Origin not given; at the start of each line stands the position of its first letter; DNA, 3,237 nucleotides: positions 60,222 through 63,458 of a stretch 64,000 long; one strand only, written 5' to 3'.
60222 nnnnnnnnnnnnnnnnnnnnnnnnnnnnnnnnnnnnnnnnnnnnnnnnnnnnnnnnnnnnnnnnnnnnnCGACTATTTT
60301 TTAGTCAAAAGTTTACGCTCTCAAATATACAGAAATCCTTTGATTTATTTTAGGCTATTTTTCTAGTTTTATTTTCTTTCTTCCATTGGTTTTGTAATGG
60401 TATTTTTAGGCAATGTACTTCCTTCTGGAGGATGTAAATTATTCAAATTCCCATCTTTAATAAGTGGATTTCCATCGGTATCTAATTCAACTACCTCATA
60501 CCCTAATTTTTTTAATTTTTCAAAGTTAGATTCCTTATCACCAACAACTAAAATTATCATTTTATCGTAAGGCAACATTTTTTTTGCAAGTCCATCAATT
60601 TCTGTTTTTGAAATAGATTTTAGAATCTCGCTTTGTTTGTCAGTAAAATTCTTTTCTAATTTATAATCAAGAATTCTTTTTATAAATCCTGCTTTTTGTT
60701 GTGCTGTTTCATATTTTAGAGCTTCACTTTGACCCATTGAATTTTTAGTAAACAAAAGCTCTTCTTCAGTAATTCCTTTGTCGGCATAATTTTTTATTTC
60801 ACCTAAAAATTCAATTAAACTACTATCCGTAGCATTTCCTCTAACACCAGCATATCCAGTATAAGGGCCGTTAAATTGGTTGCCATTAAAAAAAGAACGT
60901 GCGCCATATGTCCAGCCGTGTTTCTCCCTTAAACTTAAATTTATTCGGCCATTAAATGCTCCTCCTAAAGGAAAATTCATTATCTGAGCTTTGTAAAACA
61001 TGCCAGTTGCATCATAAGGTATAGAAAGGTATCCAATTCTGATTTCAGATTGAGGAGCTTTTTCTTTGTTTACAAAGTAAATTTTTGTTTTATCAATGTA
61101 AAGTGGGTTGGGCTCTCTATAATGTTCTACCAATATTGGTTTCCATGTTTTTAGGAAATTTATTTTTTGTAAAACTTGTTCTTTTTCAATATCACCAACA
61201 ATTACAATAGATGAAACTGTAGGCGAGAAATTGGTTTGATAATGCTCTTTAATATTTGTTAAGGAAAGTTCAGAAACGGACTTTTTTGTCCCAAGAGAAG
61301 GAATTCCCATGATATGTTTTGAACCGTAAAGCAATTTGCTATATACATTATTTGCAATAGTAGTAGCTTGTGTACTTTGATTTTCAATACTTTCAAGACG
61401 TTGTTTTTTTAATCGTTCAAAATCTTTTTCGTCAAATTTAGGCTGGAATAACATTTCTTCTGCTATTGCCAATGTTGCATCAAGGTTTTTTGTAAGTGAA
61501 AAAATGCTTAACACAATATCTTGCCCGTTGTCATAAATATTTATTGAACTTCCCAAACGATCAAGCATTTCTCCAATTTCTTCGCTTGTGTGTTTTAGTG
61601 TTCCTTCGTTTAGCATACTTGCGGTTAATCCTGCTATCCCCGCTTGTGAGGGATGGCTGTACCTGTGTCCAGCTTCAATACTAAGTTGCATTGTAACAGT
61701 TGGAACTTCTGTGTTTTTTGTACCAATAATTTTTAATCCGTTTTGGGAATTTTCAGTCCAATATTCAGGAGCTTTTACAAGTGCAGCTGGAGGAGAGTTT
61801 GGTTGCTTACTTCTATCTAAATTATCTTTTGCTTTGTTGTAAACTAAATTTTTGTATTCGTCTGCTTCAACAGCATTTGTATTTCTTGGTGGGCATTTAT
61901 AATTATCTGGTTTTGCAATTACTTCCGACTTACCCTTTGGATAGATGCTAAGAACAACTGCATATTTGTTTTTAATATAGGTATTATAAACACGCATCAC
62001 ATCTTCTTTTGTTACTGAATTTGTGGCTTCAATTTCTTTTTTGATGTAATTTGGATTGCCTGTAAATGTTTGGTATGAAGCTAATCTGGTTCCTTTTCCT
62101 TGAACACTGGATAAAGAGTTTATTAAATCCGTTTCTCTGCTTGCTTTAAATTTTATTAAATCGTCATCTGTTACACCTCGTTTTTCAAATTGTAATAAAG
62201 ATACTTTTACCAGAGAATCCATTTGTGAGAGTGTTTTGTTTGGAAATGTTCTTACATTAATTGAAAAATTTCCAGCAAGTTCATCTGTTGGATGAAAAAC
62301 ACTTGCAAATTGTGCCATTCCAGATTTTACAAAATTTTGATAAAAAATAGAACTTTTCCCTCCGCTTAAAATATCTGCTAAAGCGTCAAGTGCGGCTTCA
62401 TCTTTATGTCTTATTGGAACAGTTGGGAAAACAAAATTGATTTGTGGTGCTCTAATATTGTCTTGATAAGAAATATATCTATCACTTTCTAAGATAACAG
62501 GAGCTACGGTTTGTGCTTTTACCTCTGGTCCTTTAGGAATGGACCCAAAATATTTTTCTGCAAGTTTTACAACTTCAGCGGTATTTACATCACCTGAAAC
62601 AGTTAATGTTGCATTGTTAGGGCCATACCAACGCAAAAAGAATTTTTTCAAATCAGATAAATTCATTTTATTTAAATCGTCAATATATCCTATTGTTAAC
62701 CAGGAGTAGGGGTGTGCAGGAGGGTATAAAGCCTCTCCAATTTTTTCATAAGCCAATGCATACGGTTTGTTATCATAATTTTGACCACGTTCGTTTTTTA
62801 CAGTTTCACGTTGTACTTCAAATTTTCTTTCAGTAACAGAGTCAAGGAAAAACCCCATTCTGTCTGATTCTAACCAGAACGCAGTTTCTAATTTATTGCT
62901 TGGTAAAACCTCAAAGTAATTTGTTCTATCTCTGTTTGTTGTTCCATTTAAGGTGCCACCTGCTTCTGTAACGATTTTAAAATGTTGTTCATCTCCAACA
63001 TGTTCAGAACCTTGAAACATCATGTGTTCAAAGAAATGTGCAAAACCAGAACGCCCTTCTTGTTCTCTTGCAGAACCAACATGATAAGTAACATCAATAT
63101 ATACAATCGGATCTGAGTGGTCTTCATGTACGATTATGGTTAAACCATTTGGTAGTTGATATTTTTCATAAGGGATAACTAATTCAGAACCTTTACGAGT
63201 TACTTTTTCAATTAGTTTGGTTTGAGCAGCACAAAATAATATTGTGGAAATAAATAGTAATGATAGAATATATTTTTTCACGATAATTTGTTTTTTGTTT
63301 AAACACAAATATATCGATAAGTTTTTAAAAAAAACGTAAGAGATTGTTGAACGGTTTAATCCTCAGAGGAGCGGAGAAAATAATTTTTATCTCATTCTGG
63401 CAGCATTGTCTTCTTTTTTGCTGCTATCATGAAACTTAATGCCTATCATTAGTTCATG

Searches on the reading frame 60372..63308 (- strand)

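Call 19: search_protein_families(library=pfam, proteins=[window:60372-63308:-], max_evalue=0.001)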
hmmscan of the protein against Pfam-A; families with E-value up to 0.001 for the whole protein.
window:60372-63308:- (979 aa): 2 families
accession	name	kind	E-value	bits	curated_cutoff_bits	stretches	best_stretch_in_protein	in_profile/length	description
PF05193.26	Peptidase_M16_C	-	1.9e-51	175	23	2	215-385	2-175/181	Peptidase M16 inactive domain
PF00675.25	Peptidase_M16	-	1.6e-34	119.4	22.3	2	58-177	2-119/149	Insulinase (Peptidase family M16)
